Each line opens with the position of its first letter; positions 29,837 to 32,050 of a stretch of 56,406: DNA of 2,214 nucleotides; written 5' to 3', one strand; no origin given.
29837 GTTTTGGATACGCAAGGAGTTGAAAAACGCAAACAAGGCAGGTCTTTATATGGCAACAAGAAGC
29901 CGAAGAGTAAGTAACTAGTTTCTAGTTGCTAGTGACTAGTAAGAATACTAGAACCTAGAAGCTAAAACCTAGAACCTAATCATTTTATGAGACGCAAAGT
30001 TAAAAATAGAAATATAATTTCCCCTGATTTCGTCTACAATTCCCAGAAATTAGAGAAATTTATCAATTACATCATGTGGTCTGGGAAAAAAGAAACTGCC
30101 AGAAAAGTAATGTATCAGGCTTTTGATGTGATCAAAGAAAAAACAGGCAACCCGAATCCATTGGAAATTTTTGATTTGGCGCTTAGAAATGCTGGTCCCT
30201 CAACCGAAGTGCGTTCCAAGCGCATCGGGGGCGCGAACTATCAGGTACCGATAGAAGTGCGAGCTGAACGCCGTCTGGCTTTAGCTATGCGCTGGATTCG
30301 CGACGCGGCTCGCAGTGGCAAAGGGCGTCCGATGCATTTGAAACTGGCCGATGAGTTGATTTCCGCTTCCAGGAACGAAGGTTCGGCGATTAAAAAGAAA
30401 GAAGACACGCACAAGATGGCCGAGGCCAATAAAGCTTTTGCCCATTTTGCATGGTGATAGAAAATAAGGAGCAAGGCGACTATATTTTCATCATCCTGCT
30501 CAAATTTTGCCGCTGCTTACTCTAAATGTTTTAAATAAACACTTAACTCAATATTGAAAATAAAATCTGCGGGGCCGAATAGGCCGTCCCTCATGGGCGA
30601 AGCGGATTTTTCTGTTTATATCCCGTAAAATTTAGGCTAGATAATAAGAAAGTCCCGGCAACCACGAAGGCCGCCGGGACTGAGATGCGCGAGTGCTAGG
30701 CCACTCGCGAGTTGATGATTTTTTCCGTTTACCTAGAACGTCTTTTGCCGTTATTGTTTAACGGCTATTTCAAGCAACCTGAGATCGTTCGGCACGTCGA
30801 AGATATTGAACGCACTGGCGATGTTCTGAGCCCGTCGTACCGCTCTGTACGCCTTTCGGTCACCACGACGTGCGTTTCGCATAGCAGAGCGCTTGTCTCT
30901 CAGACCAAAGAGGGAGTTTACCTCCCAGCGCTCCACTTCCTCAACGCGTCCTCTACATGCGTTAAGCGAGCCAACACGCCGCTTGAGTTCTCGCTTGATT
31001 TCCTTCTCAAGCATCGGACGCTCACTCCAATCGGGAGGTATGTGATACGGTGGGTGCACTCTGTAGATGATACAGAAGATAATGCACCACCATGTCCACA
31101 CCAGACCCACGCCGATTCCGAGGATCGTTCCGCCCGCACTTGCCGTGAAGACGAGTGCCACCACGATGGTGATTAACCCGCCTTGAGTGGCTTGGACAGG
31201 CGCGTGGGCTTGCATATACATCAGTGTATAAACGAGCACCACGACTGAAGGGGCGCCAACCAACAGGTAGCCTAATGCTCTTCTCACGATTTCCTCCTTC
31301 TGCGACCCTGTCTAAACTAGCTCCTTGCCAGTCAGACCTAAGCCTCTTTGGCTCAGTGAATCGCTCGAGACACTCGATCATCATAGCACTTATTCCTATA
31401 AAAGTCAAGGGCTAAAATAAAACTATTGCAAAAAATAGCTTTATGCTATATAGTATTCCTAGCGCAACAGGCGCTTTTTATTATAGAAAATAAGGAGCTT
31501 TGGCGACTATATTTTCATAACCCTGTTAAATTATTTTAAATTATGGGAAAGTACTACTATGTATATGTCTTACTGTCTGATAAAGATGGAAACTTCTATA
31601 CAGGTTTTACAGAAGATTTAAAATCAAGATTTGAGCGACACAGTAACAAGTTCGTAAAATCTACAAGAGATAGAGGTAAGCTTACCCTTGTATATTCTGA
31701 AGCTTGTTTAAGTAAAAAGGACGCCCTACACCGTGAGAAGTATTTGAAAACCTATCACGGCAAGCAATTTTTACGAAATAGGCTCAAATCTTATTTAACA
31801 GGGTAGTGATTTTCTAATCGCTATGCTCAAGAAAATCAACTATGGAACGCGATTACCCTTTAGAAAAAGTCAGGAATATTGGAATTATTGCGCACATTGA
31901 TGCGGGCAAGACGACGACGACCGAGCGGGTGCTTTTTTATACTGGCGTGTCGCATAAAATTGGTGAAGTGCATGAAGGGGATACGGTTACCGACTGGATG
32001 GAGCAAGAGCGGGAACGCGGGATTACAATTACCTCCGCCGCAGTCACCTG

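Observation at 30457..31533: Island D: direct-repeat-flanked cassette inserted between rpsG and fusA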

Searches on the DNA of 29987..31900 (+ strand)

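Call 46: search_rna_families(source=window, start=30400, end=31900, threshold=evalue, max_evalue=5)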
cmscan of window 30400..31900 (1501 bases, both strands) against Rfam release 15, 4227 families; matches with E-value up to 5: 2.
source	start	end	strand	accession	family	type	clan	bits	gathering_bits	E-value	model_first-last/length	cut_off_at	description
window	30711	30831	+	RF01207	snR73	Gene; snRNA; snoRNA; CD-box;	CL00056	17.9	37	4.6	1-103/103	no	Small nucleolar RNA snR73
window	31564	31697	-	RF03117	bCoV-5UTR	Cis-reg;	CL00116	14.3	111.6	0.54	1-307/307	no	Betacoronavirus 5'UTR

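Call 60: search_with_rna_model(model_id=R1, sources=[L001, L002, L003, L004, L005, L006, L007, L008, L009, L010, L011, L012, L013, L017, L025, L028, L066, L071, L081, L082, L083, L084, L085, L086, L087, L090, L092, L093, L094, L095, L096, L097, L098, L099, L100, L101, L102, L103, L104, L106, L107, L108, L109, L110, L111, L113, L114, L115, L116, L117, L118, L119, L120, L121, L122, L123, L124, L125, L126, L127, L128, L129, L130, L131, L132, L133, L134, L135, L136, L137, L138, L141, L142, L143, L144, L145, L146, L147, L148, L150, L151, L152, L153, L154, L155, L156, L157, L158, L159, L160, L161, L163, L165, L167, L168, L169, L171, L172, L173], max_evalue=0.1)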
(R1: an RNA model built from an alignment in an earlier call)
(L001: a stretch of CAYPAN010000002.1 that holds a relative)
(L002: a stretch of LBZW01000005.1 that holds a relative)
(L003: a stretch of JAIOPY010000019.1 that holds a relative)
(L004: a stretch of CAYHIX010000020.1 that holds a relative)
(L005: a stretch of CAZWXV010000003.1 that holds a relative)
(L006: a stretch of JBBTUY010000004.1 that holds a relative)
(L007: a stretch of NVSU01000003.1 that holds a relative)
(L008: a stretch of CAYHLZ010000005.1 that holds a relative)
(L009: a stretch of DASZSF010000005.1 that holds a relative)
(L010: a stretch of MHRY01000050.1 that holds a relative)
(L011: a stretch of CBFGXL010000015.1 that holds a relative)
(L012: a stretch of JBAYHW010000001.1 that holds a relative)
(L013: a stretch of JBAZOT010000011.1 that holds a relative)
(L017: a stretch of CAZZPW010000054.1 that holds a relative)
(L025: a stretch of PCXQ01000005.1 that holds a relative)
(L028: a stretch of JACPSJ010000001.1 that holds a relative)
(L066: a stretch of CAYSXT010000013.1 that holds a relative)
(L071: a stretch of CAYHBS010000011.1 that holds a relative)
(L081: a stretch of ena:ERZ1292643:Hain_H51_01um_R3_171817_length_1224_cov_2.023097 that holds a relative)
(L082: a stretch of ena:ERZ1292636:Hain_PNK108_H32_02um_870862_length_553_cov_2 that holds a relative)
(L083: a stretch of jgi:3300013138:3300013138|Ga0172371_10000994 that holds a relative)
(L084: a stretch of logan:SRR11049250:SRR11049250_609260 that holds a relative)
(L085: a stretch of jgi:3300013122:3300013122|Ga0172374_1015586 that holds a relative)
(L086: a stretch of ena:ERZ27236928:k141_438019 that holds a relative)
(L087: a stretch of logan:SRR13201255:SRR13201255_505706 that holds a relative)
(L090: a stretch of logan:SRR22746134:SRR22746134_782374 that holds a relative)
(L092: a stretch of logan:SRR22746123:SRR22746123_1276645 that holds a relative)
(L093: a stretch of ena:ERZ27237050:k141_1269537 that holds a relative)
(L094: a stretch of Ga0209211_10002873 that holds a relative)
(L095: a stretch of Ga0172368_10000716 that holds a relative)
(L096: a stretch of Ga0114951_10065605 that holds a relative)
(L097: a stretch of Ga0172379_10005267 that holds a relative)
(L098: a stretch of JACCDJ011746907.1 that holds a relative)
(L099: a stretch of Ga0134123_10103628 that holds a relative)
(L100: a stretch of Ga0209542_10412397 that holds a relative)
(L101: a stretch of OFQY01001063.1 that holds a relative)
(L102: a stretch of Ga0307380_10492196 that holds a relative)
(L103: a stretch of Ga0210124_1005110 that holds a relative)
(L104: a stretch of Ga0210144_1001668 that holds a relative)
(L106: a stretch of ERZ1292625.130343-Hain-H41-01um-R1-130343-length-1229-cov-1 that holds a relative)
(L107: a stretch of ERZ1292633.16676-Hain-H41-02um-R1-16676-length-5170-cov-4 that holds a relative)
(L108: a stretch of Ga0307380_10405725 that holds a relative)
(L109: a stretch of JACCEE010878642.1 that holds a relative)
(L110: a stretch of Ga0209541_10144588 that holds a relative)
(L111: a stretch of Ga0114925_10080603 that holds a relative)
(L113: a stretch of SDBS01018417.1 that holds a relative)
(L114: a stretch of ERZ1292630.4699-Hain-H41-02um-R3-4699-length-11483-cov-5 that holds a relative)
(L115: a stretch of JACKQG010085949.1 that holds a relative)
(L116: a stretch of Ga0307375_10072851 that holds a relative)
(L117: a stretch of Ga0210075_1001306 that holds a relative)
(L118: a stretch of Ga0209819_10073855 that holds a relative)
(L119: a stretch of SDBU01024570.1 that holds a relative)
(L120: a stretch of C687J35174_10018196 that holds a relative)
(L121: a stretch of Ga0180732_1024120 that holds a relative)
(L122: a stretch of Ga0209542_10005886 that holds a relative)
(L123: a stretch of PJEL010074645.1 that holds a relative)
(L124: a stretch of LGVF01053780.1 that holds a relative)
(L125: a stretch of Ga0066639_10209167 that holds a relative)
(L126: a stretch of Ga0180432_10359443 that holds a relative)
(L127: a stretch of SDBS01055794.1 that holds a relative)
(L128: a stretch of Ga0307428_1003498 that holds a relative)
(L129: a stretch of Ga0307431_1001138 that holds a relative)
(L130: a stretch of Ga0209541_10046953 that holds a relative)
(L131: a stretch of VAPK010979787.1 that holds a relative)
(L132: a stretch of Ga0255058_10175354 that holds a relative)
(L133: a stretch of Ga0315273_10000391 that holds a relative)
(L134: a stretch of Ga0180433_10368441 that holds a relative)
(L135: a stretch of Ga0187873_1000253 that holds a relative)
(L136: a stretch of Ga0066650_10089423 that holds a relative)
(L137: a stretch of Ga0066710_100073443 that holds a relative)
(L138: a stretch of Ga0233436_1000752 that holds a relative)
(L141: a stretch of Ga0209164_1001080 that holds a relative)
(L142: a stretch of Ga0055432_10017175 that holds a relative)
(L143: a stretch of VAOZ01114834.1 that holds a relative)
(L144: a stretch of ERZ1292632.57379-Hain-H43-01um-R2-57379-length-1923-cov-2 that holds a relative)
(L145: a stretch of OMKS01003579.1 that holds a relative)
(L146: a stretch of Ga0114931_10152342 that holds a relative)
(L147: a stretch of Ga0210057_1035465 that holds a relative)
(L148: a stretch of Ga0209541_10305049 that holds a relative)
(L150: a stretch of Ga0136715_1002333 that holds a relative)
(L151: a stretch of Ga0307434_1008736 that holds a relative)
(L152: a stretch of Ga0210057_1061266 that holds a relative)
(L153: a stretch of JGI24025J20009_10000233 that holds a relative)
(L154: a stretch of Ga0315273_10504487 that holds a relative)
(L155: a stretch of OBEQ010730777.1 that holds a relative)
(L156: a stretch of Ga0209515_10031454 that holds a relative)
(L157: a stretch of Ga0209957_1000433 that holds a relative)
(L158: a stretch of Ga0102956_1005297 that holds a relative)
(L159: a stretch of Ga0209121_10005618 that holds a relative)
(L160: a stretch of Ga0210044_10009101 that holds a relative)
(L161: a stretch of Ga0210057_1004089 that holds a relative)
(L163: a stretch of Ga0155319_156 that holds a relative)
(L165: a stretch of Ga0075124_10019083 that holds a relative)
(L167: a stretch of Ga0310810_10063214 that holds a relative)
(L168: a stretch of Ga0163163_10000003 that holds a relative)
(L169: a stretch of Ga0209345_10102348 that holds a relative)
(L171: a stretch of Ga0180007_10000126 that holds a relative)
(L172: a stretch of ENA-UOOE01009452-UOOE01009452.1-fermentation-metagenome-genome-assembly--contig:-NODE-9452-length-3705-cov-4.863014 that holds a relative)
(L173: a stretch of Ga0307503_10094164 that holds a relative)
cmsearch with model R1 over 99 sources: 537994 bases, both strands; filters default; matches with E-value up to 0.1: 42.
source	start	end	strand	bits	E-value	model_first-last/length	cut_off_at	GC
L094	4936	4988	+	74.4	9.9e-15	1-55/55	no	0.25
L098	4935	4987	+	71.5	5.4e-14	1-55/55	no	0.32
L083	2936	2989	+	70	1.2e-13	1-55/55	no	0.31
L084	2748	2801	+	70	1.2e-13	1-55/55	no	0.31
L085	2091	2144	+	70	1.2e-13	1-55/55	no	0.31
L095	4936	4989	+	70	1.2e-13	1-55/55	no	0.31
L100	438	492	+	68.6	2.8e-13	1-55/55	no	0.2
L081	744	797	+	67.7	4.8e-13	1-55/55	no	0.28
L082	113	166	+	67.7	4.8e-13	1-55/55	no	0.28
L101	1157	1209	+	67.4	5.5e-13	1-55/55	no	0.3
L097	4935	4988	+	66.1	1.2e-12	1-55/55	no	0.26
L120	2284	2338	+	66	1.3e-12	1-55/55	no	0.25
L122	4927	4981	+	66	1.3e-12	1-55/55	no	0.25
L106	649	707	+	64.1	3.7e-12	1-55/55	no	0.36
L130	1636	1691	+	63.9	4.2e-12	1-55/55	no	0.32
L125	795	855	+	61.8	1.4e-11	1-55/55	no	0.31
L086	2930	2988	+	60.3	3.2e-11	1-55/55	no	0.27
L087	2930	2988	+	60.3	3.2e-11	1-55/55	no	0.27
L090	1041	1099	+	60.3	3.2e-11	1-55/55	no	0.27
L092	1726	1784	+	60.3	3.2e-11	1-55/55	no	0.27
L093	497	555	+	60.3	3.2e-11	1-55/55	no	0.27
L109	1574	1624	+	60.1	3.6e-11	1-55/55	no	0.24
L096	400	458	+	59.3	5.7e-11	1-55/55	no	0.25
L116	1750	1814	+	56.6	2.7e-10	1-55/55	no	0.48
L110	1145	1207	+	55.2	6.1e-10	1-55/55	no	0.38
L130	75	113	-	34.6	8.3e-05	9-47/55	no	0.38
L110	1471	1526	-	33.6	0.00014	1-55/55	no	0.29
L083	3251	3304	-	29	0.002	1-55/55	no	0.26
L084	3063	3116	-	29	0.002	1-55/55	no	0.26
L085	2406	2459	-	29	0.002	1-55/55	no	0.26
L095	5251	5304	-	29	0.002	1-55/55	no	0.26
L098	5251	5298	-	26.1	0.01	1-55/55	no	0.4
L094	5251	5299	-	25.6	0.014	1-55/55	no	0.24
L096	721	768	-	24.7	0.024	1-55/55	no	0.19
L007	6719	6765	-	24.4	0.027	1-55/55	no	0.21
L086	3251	3297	-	23.8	0.04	1-55/55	no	0.21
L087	3251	3297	-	23.8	0.04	1-55/55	no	0.21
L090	1362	1408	-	23.8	0.04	1-55/55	no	0.21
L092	2047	2093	-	23.8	0.04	1-55/55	no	0.21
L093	818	864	-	23.8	0.04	1-55/55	no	0.21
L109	1887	1933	-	23.8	0.04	1-55/55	no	0.21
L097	5251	5296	-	22.4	0.089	1-55/55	no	0.2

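Call 76: search_with_rna_model(model_id=R1, sources=[L179, L180, L183, L184, L186, L188, L176], max_evalue=1, filters=off)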
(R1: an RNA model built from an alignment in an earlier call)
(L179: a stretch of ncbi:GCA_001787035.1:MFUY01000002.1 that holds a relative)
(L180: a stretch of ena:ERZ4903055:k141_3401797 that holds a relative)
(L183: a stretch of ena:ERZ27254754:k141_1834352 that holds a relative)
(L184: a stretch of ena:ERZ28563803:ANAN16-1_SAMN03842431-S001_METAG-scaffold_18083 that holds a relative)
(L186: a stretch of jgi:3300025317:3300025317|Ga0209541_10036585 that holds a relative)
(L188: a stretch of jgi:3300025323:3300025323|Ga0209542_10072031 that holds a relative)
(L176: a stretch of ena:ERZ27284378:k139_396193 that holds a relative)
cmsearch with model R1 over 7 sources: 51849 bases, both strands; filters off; matches with E-value up to 1: 5.
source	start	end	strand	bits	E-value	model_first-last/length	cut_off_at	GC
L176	5492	5545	+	75.1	6.6e-16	1-55/55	no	0.28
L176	4466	4519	+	52.6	2.5e-10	1-55/55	no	0.37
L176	5807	5859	-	32.1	3.3e-05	1-55/55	no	0.34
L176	2165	2204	-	17.9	0.11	1-55/55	no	0.3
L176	998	1056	+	14.5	0.79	9-49/55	no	0.36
